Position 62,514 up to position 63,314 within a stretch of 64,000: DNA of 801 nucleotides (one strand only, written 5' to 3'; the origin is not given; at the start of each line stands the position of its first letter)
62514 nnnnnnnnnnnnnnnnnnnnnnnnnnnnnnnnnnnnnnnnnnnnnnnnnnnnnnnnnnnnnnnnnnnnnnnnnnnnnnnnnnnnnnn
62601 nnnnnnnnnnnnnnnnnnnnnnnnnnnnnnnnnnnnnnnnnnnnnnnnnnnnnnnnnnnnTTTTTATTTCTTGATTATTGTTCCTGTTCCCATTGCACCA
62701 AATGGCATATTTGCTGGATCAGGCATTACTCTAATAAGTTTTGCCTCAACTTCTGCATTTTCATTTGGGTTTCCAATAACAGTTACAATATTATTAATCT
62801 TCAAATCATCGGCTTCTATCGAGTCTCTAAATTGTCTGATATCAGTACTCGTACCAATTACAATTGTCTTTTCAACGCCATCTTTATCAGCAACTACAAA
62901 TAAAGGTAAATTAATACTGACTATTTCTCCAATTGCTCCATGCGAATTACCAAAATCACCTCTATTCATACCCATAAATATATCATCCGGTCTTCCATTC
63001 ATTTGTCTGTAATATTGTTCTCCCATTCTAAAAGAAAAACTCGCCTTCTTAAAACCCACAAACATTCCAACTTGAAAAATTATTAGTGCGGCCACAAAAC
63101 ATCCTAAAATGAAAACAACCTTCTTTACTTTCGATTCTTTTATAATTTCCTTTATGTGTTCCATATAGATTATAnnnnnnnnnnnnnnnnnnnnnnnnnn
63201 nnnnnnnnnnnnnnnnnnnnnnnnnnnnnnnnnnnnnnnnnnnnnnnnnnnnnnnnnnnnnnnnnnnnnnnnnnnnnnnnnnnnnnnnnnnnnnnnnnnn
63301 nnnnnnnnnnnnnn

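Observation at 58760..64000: ECF sigma factor co-transcribed with a MacAB-like HlyD/ABC/FtsX export module and two small membrane proteins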

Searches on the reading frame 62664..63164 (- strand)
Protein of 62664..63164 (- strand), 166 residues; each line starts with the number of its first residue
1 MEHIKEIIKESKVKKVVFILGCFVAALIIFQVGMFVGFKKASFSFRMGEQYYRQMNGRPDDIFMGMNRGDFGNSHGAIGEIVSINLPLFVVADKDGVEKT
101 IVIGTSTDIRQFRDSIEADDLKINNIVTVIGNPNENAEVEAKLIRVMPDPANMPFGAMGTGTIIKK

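Call 6: search_protein_families(library=pfam, proteins=[window:62664-63164:-], max_evalue=0.01)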
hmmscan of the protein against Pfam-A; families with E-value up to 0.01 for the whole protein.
window:62664-63164:- (166 aa): 0 families

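Call 7: search_protein_families(library=ncbifam, proteins=[window:62664-63164:-], max_evalue=0.01)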
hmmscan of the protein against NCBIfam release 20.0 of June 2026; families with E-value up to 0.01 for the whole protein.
window:62664-63164:- (166 aa): 0 families

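Call 34: search_protein_families(library=pfam, proteins=[window:62664-63164:-], max_evalue=10)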
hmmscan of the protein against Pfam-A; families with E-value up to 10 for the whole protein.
window:62664-63164:- (166 aa): 0 families

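Call 35: find_homologous_proteins(query=window:62664-63164:-, max_evalue=0.001)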
Query window:62664-63164:- (166 aa): 87 proteins with E <= 0.001 among 129 candidates.
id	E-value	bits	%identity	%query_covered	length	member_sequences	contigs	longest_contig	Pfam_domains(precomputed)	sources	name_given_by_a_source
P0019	5.2e-103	360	100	100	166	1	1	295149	-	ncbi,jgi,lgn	ncbi:MAG: hypothetical protein WC631_03020 [Candidatus Paceibacterota bacterium]|jgi:hypothetical pr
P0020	5.1e-79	282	72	100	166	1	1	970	-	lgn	-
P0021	9.0e-79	281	74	98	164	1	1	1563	-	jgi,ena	-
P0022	6.0e-77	275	69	100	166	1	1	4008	-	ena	-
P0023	4.8e-76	272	72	100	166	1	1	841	-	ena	-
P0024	1.4e-73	264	69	100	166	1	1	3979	-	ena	-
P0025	2.2e-73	263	70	95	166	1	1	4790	-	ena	-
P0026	2.3e-73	263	72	98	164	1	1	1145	-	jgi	jgi:hypothetical protein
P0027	2.6e-73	263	70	100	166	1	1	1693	-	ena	-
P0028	2.8e-73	263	69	100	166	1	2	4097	-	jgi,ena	jgi:hypothetical protein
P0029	3.6e-73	263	71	95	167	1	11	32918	-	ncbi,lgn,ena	-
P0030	1.7e-72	260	71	95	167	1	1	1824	-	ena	-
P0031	1.8e-72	260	69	100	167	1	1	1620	-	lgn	-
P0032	7.6e-72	258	69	98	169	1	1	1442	-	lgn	-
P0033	1.5e-71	257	69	100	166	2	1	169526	-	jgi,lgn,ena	-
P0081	8.9e-37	144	45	95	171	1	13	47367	-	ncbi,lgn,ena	-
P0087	1.6e-30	124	46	74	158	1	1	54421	PF18914.7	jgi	jgi:hypothetical protein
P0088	5.3e-30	122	45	88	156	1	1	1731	PF18914.7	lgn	-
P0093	9.5e-28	115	49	86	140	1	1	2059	PF18914.7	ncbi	-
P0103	2.8e-21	94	33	69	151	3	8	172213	-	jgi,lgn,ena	-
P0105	2.1e-20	91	38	84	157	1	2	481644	-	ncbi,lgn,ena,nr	ncbi:MAG: Uncharacterized protein LiPW15_207 [Parcubacteria group bacterium LiPW_15]|nr:MAG: Unchara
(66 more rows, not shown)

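Call 36: find_encoding_contigs(protein=P0105, flank=8000, max_places=2)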
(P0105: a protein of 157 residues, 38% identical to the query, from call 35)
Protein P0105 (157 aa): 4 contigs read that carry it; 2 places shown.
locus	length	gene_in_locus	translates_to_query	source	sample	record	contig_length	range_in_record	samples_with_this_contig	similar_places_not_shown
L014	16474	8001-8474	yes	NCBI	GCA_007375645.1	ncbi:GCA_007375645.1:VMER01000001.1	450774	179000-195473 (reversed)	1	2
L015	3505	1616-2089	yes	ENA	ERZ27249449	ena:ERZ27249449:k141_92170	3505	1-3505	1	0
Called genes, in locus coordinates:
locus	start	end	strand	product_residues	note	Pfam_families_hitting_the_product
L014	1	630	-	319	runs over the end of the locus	PF18915:DUF5667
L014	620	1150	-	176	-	PF04542:Sigma70_r2, PF08281:Sigma70_r4_2 (weak)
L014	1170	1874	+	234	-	PF00160:Pro_isomerase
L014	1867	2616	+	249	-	PF01479:S4, PF00849:PseudoU_synth_2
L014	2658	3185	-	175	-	-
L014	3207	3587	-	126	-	-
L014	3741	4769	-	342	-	PF01018:GTP1_OBG, PF01926:MMR_HSR1, PF02421:FeoB_N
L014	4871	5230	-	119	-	PF04070:DUF378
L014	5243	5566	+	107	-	PF00581:Rhodanese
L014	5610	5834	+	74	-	-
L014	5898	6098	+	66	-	-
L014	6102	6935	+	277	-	PF01513:NAD_kinase, PF20143:NAD_kinase_C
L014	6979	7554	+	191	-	PF04542:Sigma70_r2, PF08281:Sigma70_r4_2, PF04545:Sigma70_r4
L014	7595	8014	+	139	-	-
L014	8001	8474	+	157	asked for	-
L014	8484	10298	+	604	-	PF25919:BSH_CusB (faint), PF00364:Biotin_lipoyl (faint), PF25917:BSH_RND, PF25973:BSH_CzcB (faint), PF25990:Beta-barrel_YknX, PF25954:Beta-barrel_RND_2 (weak)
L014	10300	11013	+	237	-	PF00005:ABC_tran, PF02463:SMC_N (faint)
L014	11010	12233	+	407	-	PF12704:MacB_PCD, PF02687:FtsX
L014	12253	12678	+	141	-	-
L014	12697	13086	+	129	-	PF00173:Cyt-b5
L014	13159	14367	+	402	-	PF00041:fn3, PF25059:FN3_DSCAM-DSCAML_C (faint), PF25833:Fn3_SaeA_3rd (faint), PF00041:fn3, PF01471:PG_binding_1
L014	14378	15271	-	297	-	PF01833:TIG (weak)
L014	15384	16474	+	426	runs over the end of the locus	PF04851:ResIII (weak), PF00270:DEAD, PF00271:Helicase_C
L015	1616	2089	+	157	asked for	-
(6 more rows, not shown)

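Call 37: find_encoding_contigs(protein=P0103, flank=8000, max_places=2)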
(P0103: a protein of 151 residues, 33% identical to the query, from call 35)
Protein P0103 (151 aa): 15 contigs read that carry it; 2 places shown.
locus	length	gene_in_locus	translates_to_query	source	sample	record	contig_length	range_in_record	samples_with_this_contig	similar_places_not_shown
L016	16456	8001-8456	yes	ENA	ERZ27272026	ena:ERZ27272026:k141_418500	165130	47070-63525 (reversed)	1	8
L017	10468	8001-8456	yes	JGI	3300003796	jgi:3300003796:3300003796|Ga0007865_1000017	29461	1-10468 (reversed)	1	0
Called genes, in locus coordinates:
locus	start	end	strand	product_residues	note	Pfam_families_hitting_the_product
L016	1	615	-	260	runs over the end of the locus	PF12705:PDDEXK_1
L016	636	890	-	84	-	PF01035:DNA_binding_1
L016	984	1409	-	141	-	-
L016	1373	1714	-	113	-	PF00009:GTP_EFTU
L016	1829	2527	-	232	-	PF00160:Pro_isomerase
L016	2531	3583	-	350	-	PF01368:DHH, PF02272:DHHA1 (weak)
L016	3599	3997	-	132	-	PF03073:TspO_MBR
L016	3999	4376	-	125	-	PF01641:SelR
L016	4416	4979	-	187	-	PF01625:PMSR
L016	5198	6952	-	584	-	PF00578:AhpC-TSA, PF08534:Redoxin, PF13905:Thioredoxin_8, PF17991:Thioredoxin_10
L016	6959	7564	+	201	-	PF04542:Sigma70_r2, PF08281:Sigma70_r4_2, PF04545:Sigma70_r4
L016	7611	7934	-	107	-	-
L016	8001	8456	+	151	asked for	-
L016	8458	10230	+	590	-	PF00364:Biotin_lipoyl (faint), PF25917:BSH_RND, PF25973:BSH_CzcB (weak), PF25990:Beta-barrel_YknX, PF25989:YknX_C (faint)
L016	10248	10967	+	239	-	PF00005:ABC_tran, PF02463:SMC_N (faint)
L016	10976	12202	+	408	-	PF12704:MacB_PCD, PF02687:FtsX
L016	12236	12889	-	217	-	-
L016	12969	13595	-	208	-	PF12917:YfbR-like, PF13023:HD_3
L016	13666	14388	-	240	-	PF24038:DUF7347 (weak), PF00293:NUDIX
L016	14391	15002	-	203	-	PF03848:TehB, PF13489:Methyltransf_23, PF13847:Methyltransf_31, PF08241:Methyltransf_11, PF08242:Methyltransf_12, PF13649:Methyltransf_25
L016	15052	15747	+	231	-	PF00106:adh_short, PF01370:Epimerase, PF13561:adh_short_C2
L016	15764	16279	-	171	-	-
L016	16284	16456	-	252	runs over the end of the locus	PF01061:ABC2_membrane, PF12698:ABC2_membrane_3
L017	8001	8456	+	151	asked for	-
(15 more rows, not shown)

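Call 38: find_encoding_contigs(protein=P0081, flank=8000, max_places=2)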
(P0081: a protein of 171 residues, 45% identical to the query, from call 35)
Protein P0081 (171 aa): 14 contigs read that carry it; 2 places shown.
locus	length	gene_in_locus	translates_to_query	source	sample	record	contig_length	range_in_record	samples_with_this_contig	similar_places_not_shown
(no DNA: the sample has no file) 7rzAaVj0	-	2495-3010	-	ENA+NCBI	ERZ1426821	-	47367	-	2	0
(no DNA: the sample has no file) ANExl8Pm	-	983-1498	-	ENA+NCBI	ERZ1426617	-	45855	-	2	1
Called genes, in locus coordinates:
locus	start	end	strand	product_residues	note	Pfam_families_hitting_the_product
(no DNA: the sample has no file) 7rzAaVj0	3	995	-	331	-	?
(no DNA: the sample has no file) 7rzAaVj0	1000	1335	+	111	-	-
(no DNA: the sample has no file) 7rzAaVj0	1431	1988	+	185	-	PF04542:Sigma70_r2, PF08281:Sigma70_r4_2, PF04545:Sigma70_r4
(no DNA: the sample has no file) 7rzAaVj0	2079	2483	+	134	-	-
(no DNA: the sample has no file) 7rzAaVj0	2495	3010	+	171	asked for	-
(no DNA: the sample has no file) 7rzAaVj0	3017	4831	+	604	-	PF25919:BSH_CusB (faint), PF00364:Biotin_lipoyl (faint), PF25917:BSH_RND, PF25973:BSH_CzcB, PF25954:Beta-barrel_RND_2 (faint), PF25990:Beta-barrel_YknX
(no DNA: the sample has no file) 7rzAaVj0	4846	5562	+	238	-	PF00005:ABC_tran, PF02463:SMC_N (faint)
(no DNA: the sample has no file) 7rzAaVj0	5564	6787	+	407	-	PF12704:MacB_PCD, PF02687:FtsX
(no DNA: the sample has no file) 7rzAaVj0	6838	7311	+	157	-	-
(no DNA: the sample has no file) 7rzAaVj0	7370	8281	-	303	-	PF01073:3Beta_HSD, PF01370:Epimerase, PF02719:Polysacc_synt_2, PF04321:RmlD_sub_bind, PF05368:NmrA (weak), PF07993:NAD_binding_4 (faint), PF13460:NAD_binding_10, PF16363:GDP_Man_Dehyd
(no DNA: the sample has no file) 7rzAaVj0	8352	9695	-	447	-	PF02397:Bac_transf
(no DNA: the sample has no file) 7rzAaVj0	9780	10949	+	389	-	PF13477:Glyco_trans_4_2, PF13439:Glyco_transf_4, PF13579:Glyco_trans_4_4, PF00534:Glycos_transf_1, PF13692:Glyco_trans_1_4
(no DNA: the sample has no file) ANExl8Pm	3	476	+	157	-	?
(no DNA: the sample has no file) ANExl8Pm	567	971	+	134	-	-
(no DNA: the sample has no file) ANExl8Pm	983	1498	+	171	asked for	-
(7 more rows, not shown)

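Call 59: predict_structure(alignment_id=A3)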
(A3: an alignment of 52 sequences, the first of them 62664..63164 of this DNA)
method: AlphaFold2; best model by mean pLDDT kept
length: 166 residues; sequences in the alignment: 52
mean_pLDDT: 80.8   pTM: 0.49
mean pLDDT of the five models: 80.8, 80.0, 79.5, 79.3, 78.5
residues with pLDDT >= 90: 81; 70-90: 41; 50-70: 33; < 50: 11
segments of 3 or more residues with pLDDT < 50: 159-162
pLDDT, mean of each block of 10 residues (from residue 1): 70 88 97 91 73 57 50 75 96 90 95 94 94 90 91 59 52
secondary structure, 60 per line:
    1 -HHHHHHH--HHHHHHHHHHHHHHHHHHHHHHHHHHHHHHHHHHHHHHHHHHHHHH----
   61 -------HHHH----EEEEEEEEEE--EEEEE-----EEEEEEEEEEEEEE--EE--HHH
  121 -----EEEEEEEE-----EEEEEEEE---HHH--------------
elements in order: H2-8 H11-56 H68-71 E76-85 E88-92 E98-111 E126-133 E139-146

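Call 64: find_related_loci(query=A4, collection=metagenome_contigs, flank=6000)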
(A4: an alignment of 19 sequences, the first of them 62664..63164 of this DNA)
Query A4 (166 aa) in metagenome_contigs; peptide patterns used: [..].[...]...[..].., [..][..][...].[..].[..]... (x = any residue, [..] = any of these).
600 stretches matched a pattern (row limit reached: there are more); 212 encode a relative of the query (tblastn E <= 1e-3); the best 80 are kept; 80 distinct loci.
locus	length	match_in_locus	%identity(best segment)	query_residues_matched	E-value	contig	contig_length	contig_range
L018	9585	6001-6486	70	1-162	6e-76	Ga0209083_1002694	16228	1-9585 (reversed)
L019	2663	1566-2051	66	1-162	2e-74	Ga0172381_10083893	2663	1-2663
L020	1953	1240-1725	65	1-162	1e-74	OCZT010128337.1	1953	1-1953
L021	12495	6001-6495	66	1-164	2e-72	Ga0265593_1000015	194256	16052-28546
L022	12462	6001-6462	60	1-154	8e-65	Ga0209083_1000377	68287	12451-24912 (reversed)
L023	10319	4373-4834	58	1-154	9e-65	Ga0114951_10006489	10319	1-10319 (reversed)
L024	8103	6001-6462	63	1-153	2e-64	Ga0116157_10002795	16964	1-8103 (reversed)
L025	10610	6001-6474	63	1-160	2e-63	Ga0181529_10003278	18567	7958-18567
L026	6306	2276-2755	58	1-160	1e-62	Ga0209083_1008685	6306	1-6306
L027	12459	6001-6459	58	1-154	1e-59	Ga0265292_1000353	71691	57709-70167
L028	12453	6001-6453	61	1-150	1e-54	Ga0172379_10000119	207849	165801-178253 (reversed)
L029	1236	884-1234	71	1-117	3e-57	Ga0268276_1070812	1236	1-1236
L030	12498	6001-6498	69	1-166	8e-78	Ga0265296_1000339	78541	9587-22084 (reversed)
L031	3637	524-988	50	3-152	2e-47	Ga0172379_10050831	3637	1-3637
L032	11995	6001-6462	49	5-152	8e-45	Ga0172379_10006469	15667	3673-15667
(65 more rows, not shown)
